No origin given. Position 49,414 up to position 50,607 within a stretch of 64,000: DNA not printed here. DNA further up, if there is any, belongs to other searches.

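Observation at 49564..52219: DUF116-polyprenyl diphosphate synthase fusion paired with an orphan prenyltransferase-beta/terpene-cyclase-like protein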

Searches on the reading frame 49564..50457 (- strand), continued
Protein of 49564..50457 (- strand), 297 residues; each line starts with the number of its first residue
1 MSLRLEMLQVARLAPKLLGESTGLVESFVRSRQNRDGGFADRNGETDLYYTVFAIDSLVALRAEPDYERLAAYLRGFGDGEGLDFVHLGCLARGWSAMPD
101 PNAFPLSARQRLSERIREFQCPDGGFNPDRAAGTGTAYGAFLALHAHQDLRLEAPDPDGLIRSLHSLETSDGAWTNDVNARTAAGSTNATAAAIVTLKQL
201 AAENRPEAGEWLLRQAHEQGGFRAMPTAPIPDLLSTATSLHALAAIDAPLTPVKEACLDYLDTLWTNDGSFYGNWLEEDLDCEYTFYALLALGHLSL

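Call 58: search_solved_structures(query=A3, max_evalue=1, show_alignments=5)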
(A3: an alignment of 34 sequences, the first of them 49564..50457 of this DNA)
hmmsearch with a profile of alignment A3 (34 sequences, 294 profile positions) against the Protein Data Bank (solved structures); distinct sequences matched with E-value up to 1: 39.
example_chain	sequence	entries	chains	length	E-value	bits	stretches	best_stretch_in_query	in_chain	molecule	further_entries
3pz1_B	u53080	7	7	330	1.4e-11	47.6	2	192-288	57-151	Geranylgeranyl transferase type-2 subunit beta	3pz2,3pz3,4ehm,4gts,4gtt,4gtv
1dce_B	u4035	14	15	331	1.4e-11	47.6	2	192-288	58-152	PROTEIN (RAB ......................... BETA SUBUNIT) | RAB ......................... BETA SUBUNIT | Geranylgeranyl transferase type-2 subunit beta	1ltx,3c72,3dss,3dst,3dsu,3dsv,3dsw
8zg0_A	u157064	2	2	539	5.5e-11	45.6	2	104-226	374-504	Squalene cyclase C-terminal domain-containing protein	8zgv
8zg1_A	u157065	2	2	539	8.1e-11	45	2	104-226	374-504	Squalene cyclase C-terminal domain-containing protein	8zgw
7xr7_A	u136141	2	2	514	9.2e-11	44.9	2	106-226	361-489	SQHop_cyclase_C domain-containing protein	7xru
7xq4_A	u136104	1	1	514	9.9e-11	44.8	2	106-226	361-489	SQHop_cyclase_C domain-containing protein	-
7xqz_A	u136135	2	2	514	1.1e-10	44.6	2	106-226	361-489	SQHop_cyclase_C domain-containing protein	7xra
8zg5_A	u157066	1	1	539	1.1e-10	44.6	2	106-226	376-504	Squalene cyclase C-terminal domain-containing protein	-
6o60_B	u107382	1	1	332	1.1e-10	44.6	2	193-288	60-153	Geranylgeranyl transferase type-2 subunit beta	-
6j6x_B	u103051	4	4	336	1.2e-10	44.5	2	193-288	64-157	Geranylgeranyl transferase type-2 subunit beta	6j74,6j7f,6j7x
3sqc_A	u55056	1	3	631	3.8e-07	33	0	186-278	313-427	SQUALENE--HOPENE CYCLASE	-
2sqc_A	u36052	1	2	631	3.9e-07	33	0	186-278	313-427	SQUALENE-HOPENE CYCLASE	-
2h6i_B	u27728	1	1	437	3.9e-07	33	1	101-289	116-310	Protein farnesyltransferase beta subunit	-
2h6h_B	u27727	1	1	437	4.2e-07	32.9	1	101-289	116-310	Protein farnesyltransferase beta subunit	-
1n94_B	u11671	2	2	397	4.4e-07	32.8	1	101-289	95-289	Protein farnesyltransferase beta subunit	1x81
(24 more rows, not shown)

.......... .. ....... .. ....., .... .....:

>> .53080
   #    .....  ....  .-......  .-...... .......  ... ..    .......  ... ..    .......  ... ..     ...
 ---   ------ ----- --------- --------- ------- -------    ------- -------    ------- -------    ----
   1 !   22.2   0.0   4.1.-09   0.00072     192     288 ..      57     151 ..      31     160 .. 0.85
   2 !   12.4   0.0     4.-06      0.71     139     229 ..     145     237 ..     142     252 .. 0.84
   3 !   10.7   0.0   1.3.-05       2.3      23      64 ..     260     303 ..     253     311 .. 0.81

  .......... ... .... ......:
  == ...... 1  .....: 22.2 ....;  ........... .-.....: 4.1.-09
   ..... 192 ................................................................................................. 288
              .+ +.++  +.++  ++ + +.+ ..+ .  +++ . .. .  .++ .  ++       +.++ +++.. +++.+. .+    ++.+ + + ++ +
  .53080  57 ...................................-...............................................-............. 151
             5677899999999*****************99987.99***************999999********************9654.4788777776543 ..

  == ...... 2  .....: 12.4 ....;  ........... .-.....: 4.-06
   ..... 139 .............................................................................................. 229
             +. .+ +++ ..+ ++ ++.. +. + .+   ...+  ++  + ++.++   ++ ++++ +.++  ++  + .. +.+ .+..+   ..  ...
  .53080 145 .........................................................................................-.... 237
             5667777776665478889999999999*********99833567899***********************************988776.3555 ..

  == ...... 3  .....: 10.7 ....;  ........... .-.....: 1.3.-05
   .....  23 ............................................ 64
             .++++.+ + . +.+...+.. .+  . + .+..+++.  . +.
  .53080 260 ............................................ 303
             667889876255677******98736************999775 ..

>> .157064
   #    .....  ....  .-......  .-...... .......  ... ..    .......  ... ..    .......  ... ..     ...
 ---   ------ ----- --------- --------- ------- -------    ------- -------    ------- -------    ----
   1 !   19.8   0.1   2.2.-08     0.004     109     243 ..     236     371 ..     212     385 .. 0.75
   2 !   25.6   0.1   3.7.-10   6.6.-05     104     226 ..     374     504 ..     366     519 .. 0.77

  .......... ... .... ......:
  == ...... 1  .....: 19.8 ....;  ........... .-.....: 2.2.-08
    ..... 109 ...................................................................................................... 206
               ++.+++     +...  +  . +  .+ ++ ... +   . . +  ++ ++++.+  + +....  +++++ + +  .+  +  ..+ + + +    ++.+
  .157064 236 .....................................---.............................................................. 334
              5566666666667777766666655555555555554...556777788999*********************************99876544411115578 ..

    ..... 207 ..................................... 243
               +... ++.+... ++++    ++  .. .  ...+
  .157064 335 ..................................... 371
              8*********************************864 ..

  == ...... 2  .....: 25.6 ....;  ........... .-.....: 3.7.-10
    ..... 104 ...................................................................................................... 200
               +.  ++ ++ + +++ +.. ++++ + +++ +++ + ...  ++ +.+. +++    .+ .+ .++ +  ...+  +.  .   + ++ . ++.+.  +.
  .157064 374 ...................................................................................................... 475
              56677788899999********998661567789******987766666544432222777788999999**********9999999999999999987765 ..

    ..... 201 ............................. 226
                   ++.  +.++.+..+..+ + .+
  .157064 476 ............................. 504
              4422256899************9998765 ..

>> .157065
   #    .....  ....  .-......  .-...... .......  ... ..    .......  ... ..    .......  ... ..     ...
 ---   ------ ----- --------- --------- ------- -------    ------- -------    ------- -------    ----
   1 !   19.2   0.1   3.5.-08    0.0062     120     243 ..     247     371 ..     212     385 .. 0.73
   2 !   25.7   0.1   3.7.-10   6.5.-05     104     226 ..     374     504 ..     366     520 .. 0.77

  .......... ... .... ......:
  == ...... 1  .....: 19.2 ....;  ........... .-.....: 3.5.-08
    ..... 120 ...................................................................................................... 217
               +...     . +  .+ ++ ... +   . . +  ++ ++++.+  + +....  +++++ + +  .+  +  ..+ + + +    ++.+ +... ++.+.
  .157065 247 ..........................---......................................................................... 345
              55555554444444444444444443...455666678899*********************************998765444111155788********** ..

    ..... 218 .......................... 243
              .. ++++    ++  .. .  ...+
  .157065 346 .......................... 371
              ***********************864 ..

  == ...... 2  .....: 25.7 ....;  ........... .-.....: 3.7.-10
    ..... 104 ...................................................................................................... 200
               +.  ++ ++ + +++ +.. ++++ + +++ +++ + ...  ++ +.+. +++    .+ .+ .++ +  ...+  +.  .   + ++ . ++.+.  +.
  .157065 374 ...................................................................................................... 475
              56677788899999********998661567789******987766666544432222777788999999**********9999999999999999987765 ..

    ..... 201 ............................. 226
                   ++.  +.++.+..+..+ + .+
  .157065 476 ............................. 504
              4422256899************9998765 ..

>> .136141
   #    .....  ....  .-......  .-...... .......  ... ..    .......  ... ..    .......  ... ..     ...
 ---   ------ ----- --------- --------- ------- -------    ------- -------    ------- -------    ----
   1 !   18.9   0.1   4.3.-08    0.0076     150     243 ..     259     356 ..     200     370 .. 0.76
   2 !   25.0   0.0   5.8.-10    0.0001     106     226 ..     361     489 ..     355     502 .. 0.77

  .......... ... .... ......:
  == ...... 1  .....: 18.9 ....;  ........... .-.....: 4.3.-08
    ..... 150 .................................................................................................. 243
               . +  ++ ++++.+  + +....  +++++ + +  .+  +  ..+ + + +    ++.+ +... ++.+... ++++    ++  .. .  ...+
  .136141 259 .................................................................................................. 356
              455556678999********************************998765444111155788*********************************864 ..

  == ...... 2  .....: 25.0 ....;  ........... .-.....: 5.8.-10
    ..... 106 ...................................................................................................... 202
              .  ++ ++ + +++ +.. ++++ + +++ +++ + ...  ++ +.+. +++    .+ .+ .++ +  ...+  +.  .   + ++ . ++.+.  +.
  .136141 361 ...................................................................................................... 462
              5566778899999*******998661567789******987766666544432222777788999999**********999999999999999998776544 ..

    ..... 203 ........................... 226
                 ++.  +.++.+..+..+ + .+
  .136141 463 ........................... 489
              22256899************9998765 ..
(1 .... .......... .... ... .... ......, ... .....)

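Call 67: find_related_loci(query=A3, collection=metagenome_contigs, flank=6000)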
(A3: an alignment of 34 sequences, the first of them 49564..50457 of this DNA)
Query A3 (297 aa) in metagenome_contigs; peptide patterns used: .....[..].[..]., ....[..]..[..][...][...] (x = any residue, [..] = any of these).
600 stretches matched a pattern (row limit reached: there are more); 559 encode a relative of the query (tblastn E <= 1e-3); the best 80 are kept; 80 distinct loci.
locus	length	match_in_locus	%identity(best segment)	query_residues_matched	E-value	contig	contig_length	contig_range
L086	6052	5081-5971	100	1-297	0e+0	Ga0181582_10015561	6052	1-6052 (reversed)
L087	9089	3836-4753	57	1-297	2e-110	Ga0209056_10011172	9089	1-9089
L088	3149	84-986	54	1-297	3e-106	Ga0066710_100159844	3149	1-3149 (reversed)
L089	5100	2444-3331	59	1-297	5e-104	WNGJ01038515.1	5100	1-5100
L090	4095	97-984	58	1-297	1e-104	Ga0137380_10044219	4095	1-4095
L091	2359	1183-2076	57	1-297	2e-108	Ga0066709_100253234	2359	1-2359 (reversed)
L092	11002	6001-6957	55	1-297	2e-103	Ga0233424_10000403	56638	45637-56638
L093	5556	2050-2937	58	1-297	1e-103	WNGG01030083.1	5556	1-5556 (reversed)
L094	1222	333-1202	57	1-297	4e-112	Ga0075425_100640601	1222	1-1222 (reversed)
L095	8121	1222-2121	55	1-297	3e-103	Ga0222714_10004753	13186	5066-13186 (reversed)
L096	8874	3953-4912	55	1-297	1e-102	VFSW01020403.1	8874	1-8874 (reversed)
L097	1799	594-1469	55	1-297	2e-108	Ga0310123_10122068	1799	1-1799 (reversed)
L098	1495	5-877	57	8-297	1e-108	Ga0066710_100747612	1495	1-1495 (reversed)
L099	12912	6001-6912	57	1-297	1e-100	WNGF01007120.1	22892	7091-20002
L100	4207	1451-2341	53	1-297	7e-100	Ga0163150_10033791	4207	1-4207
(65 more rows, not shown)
